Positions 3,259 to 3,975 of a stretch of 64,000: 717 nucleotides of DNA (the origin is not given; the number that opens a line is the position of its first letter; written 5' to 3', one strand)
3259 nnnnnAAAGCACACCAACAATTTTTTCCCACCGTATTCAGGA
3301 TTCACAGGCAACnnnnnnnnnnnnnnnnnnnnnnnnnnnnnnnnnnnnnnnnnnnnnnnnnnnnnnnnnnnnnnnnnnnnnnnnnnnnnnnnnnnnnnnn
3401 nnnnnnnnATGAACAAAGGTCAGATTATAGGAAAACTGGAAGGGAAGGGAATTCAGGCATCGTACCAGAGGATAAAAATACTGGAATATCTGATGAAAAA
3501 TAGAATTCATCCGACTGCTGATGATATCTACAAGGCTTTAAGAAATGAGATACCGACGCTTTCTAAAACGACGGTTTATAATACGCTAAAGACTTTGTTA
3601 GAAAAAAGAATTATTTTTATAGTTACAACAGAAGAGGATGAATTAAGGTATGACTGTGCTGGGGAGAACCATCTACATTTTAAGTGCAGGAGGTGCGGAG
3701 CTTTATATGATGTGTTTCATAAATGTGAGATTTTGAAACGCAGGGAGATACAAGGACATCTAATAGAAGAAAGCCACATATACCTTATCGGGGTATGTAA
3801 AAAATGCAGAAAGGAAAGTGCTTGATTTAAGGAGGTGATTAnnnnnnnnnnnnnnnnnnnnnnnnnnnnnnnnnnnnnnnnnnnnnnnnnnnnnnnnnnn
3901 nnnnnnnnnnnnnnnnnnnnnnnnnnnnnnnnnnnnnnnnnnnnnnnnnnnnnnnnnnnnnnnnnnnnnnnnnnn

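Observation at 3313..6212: PerR-headed six-gene oxygen/ROS detoxification operon typical of strict anaerobes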

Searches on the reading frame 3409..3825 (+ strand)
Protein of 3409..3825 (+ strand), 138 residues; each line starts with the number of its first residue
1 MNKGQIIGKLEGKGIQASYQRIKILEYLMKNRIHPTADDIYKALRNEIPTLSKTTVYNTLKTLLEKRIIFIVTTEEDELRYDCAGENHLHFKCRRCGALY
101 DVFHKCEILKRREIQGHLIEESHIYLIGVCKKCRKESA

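Call 6: search_protein_families(library=pfam, proteins=[window:3409-3825:+], max_evalue=0.01)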
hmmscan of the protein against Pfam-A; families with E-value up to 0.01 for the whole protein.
window:3409-3825:+ (138 aa): 1 family
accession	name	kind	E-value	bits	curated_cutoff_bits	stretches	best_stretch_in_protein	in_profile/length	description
PF01475.25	FUR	-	3.2e-23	82.6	23.1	1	13-113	2-103/121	Ferric uptake regulator family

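Call 7: search_protein_families(library=ncbifam, proteins=[window:3409-3825:+], max_evalue=0.01)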
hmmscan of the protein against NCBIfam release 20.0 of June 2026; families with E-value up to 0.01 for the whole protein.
window:3409-3825:+ (138 aa): 11 families
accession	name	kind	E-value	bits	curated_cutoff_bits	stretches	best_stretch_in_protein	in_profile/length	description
NF052545.1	TransRegPerRClab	equivalog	2.2e-28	99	180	1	7-137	5-138/138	transcriptional regulator PerR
NF047406.1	TransRegPerRTherm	equivalog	3.6e-20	72.5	200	1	19-136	8-128/130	manganese-dependent transcriptional regulator PerR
NF047462.1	FUR_perox_PerRA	exception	8.6e-13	49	200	1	10-105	12-107/142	peroxide-responsive transcriptional repressor PerRA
NF051892.1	TransRegFurBacil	equivalog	5.2e-12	46.1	220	1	6-136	8-146/149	ferric iron uptake transcriptional regulator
NF051891.1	TransRegFurHelico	equivalog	7.5e-11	42.1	200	1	11-135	19-147/148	ferric iron uptake transcriptional regulator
NF045677.1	FeRespRegIrr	equivalog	1.8e-09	37.8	170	1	10-105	4-100/127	Fur family transcriptional regulator Irr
NF047461.1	FUR_perox_PerRB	exception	5.2e-09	36.1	250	1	6-119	17-131/143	peroxide-responsive transcriptional repressor PerRB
NF045678.1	TransRegIrrA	equivalog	5.5e-09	36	150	1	6-103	9-107/138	iron response transcriptional regulator IrrA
NF006999.0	PRK09462.1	equivalog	2.4e-06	27.2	146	1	10-133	8-138/148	ferric iron uptake transcriptional regulator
NF008646.0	PRK11639.1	equivalog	2.9e-05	23.8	167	1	14-135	21-148/171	zinc uptake transcriptional repressor Zur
TIGR00373.1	TIGR00373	equivalog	0.0065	16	149.5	1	37-121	79-159/162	transcription factor E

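Call 8: search_solved_structures(query=window:3409-3825:+, max_evalue=0.001, show_alignments=3)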
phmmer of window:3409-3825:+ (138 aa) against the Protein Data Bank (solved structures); distinct sequences matched with E-value up to 0.001: 19.
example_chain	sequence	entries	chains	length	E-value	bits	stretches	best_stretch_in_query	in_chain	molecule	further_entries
2fe3_A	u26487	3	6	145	5.5e-22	81.2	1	9-136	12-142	Peroxide operon regulator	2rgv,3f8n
4i7h_A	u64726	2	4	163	7.6e-15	58.1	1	7-135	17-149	peroxide stress sensing regulator | Peroxide stress regulator PerR, FUR family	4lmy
6dk4_A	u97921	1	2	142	4.7e-14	55.5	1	10-134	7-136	Ferric uptake regulation protein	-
5nl9_A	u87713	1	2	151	2.2e-10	43.7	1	10-106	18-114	Transcriptional regulator (FUR family)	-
9ire_A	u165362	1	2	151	1.2e-09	41.3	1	16-135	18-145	Ferric uptake regulation protein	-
2o03_A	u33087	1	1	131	1.2e-08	38.1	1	13-134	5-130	probable Zinc uptake regulation protein FurB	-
5nbc_A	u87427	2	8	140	3.6e-08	36.5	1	13-135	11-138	Ferric uptake regulation protein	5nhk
2xig_A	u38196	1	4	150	4.2e-08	36.3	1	10-135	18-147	FERRIC UPTAKE REGULATION PROTEIN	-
3mwm_A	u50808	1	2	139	5.8e-07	32.6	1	17-133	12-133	Putative metal uptake regulation protein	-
6d57_A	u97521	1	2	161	6.6e-07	32.4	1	13-137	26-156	Ferric uptake regulation protein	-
4ets_A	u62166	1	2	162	6.8e-07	32.4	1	13-137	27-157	Ferric uptake regulation protein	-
7vo0_G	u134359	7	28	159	8.6e-07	32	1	17-133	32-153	Putative metal uptake regulation protein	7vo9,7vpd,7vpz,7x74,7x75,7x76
8j6w_A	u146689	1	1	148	2.3e-06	30.7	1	10-135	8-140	Ferric uptake regulation protein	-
3eyy_A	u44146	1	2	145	8.5e-06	28.8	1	10-134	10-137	Putative iron uptake regulatory protein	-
4raz_A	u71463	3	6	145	4.7e-05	26.4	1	8-92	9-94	DNA-binding transcriptional dual regulator of siderophore biosynthesis and transport(Fur f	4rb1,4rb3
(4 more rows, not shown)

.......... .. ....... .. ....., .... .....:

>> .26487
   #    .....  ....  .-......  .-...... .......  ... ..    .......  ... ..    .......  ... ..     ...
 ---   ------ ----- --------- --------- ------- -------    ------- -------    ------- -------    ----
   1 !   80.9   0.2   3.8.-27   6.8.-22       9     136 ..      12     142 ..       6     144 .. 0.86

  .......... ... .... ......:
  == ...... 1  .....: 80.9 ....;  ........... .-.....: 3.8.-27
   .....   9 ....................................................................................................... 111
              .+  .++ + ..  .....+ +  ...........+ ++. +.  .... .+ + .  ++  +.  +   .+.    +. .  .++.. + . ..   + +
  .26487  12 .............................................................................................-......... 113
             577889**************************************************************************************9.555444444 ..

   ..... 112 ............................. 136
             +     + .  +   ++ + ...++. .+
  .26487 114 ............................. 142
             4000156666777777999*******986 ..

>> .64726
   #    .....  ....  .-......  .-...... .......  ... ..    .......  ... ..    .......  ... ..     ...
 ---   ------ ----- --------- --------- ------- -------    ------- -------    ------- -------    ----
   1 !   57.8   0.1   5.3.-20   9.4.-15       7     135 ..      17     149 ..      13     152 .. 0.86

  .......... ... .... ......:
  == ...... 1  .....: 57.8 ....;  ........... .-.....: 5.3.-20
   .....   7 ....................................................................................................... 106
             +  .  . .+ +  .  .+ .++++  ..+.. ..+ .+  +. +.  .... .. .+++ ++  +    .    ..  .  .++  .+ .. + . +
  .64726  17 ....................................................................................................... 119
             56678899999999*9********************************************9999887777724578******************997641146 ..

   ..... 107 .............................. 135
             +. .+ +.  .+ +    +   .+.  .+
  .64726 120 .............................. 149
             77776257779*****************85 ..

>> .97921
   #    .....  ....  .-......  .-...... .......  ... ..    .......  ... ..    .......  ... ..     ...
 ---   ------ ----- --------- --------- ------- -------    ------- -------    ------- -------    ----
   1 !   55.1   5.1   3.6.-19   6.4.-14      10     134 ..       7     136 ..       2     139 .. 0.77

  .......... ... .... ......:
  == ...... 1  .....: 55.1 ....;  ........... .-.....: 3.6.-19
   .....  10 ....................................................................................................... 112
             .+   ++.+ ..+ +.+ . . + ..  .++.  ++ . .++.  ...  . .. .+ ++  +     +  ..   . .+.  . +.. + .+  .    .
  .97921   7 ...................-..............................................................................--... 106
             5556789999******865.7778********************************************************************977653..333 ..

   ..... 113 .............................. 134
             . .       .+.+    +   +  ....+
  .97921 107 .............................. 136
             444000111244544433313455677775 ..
